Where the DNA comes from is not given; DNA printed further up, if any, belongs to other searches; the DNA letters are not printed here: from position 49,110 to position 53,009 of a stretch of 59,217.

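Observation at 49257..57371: Two tandem giant Cys-rich surface proteins built on a VirB2/TrbC-like pilin membrane module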

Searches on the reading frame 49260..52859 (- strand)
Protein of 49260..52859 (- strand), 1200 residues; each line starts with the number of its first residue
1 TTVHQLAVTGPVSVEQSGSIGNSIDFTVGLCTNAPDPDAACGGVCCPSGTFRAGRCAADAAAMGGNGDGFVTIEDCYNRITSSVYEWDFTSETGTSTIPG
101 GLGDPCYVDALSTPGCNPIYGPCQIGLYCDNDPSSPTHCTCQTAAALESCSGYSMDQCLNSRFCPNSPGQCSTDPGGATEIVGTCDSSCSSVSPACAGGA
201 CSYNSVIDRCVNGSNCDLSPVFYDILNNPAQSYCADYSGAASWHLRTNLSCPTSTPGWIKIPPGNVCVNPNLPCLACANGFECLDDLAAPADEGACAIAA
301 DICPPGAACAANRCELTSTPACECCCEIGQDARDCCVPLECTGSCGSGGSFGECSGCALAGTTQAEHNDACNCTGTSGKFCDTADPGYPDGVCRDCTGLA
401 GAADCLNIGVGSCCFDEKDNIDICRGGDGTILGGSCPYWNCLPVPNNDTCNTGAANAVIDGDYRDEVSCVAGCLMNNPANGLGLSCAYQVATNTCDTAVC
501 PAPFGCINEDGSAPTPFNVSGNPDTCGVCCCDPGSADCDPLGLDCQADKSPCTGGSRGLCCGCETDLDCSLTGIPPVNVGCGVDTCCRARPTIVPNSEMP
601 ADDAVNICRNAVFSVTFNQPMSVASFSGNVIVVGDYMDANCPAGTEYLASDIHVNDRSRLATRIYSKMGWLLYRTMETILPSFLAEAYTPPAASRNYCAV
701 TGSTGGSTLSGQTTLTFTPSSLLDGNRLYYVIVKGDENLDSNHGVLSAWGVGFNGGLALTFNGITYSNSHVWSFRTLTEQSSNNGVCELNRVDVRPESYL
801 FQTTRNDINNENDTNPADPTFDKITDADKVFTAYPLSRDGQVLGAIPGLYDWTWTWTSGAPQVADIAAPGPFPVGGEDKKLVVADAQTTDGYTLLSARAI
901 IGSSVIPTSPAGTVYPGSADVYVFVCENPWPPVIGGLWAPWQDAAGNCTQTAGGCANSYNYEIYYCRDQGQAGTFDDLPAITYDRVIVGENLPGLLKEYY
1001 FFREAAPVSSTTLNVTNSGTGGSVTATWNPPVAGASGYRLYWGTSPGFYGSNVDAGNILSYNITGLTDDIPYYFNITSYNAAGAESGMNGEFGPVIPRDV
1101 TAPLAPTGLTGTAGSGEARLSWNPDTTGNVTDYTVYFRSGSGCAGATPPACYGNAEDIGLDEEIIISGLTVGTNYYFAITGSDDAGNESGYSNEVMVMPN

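Call 59: predict_structure(alignment_id=A3)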
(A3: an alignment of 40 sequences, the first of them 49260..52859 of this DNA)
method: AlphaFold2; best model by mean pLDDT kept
length: 1200 residues; sequences in the alignment: 40
mean_pLDDT: 67.8   pTM: 0.43
mean pLDDT of the five models: 67.8, 66.0, 64.6, 64.0, 63.0
residues with pLDDT >= 90: 107; 70-90: 519; 50-70: 299; < 50: 275
segments of 3 or more residues with pLDDT < 50: 1-13, 15-17, 23-57, 59-71, 76-99, 108-121, 144-163, 420-422, 427-430, 443-447, 475-483, 488-492, 518-521, 531-561, 650-663, 665-670, 676-688, 949-958, 968-999
pLDDT, mean of each block of 10 residues (from residue 1): 35 48 44 43 44 46 39 45 31 33 53 44 52 55 46 46 55 59 75 68 83 82 78 83 84 79 78 82 75 79 74 69 71 79 69 85 78 69 79 71 56 55 49 62 53 62 65 48 48 54 56 53 55 41 37 38 64 68 74 87 90 89 85 86 68 32 46 46 42 79 77 86 91 82 82 81 82 91 89 88 76 68 79 89 89 87 77 67 81 88 87 88 72 68 53 47 52 28 27 37 54 82 85 73 80 88 87 84 67 85 87 89 82 89 64 84 87 89 86 88
secondary structure, 60 per line:
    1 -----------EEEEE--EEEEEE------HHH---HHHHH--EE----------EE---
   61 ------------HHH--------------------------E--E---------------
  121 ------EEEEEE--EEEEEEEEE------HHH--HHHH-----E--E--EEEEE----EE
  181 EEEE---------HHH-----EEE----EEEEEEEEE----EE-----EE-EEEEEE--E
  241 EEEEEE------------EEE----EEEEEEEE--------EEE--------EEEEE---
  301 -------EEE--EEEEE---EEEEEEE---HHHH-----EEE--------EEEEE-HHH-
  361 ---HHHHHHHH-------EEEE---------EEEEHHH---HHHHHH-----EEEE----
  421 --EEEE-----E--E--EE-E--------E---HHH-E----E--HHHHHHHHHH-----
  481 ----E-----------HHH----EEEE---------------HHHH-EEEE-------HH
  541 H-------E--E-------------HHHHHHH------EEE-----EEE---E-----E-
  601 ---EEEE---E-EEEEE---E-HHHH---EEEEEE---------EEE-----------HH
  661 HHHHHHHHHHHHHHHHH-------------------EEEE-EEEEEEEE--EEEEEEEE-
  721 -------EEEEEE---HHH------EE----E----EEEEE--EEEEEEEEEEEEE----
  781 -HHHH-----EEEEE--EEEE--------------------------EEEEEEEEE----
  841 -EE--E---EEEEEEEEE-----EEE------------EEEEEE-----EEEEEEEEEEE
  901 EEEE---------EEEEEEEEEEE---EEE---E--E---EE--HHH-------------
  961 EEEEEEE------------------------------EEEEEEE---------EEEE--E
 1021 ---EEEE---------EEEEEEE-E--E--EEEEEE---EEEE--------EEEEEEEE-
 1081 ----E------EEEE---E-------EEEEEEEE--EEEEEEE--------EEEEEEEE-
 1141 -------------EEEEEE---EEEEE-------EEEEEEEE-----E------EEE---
elements in order (helices of 4 or more, strands of 3 or more residues): E12-16 E19-24 H37-41 E127-132 E135-143 H155-158 E170-174 E179-184 E202-204 E209-217 E232-237 E240-246 E259-261 E266-273 E282-284 E293-297 E308-310 E313-317 E321-327 H331-334 E340-342 E351-355 H364-371 E379-382 E392-395 H402-407 E413-416 E423-426 H466-475 E504-507 H523-526 E528-531 H566-572 E579-581 E587-589 E604-607 E613-617 H623-626 E630-635 E645-647 H659-677 E697-700 E702-709 E712-719 E728-733 E757-761 E764-776 H782-785 E791-795 E798-801 E828-836 E850-858 E864-866 E879-884 E890-904 E914-924 E928-930 E961-967 E998-1004 E1014-1017 E1024-1027 E1037-1043 E1051-1056 E1060-1063 E1072-1079 E1092-1095 E1107-1114 E1117-1123 E1132-1139 E1154-1159 E1163-1167 E1175-1182 E1195-1197

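Call 62: fold_search(model_id=the predicted structure, library=pdb)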
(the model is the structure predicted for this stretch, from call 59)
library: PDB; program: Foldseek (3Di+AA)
matches with E <= 10: 1898; with E <= 0.001: 658
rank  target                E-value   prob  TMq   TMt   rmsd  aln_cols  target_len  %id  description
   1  4yfd_A                3.8e-15  1.00  0.11  0.22  31.3       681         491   12  Crystal structure PTP delta Ig1-Fn2 in complex with IL-1RAcP (released 2015-05-06)
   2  4yfg_A                2.8e-14  1.00  0.10  0.22  24.9       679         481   11  Crystal structure of PTP delta meA3/meB minus variant Ig1-Fn1 (released 2015-05-06)
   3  8k53_A                3.7e-14  1.00  0.11  0.14  28.9       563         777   14  Structure of the Dimeric Human CNTN2 Ig 1-6-FNIII 1-2 Domain in an Asymmetric State (released 2023-12-06)
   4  4pbx                  1.8e-13  1.00  0.10  0.18  37.1       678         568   11  Crystal structure of the six N-terminal domains of human receptor protein tyrosine phosphatase sigma (released 2014-11-12)
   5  2jll                  5.1e-13  1.00  0.12  0.33  21.9       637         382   10  Crystal structure of NCAM2 IgIV-FN3II (released 2009-11-17)
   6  6iaa_A                1.5e-12  1.00  0.09  0.11  35.1       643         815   12  hRobo2 ectodomain (released 2019-03-13)
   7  8v2b_B                2.8e-12  1.00  0.09  0.16  23.4       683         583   10  Cryo-EM structure of mouse type II OSM receptor complex: model for full extracellular assembly (released 2024-11-20)
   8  9ba4_A                3.6e-12  1.00  0.11  0.12  26.5       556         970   13  Full-length cross-linked Contactin 2 (CNTN2) (released 2024-07-17)
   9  7mrs_A                4.7e-12  1.00  0.09  0.29  16.0       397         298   13  Zebrafish CNTN4 APPb complex (released 2022-01-05)
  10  5e53_D                5.6e-12  1.00  0.09  0.31  15.1       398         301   13  Crystal structure of chicken CNTN1 FN1-FN3 domains (released 2016-08-31)
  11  8bxr                  5.9e-12  1.00  0.11  0.29  18.1       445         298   11  Titin FnIII-domain I109-I111 (I/A4-A/A6) from the MIR region (released 2023-02-15)
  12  2v5y                  7.6e-12  1.00  0.11  0.19  35.6       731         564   10  Crystal structure of the receptor protein tyrosine phosphatase mu ectodomain (released 2007-09-11)
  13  4yh7_A                9.5e-12  1.00  0.08  0.16  37.5       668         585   12  Crystal structure of PTPdelta ectodomain in complex with IL1RAPL1 (released 2015-05-06)
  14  5e7l                  1.0e-11  1.00  0.09  0.29  15.7       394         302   13  Crystal structure of mouse CNTN2 FN1-FN3 domains (released 2016-08-31)
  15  6xay_A                1.1e-11  1.00  0.10  0.30  15.9       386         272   15  Structure of a fragment of human fibronectin containing the 10th, 11th and 12th type III domains (released 2021-06-09)
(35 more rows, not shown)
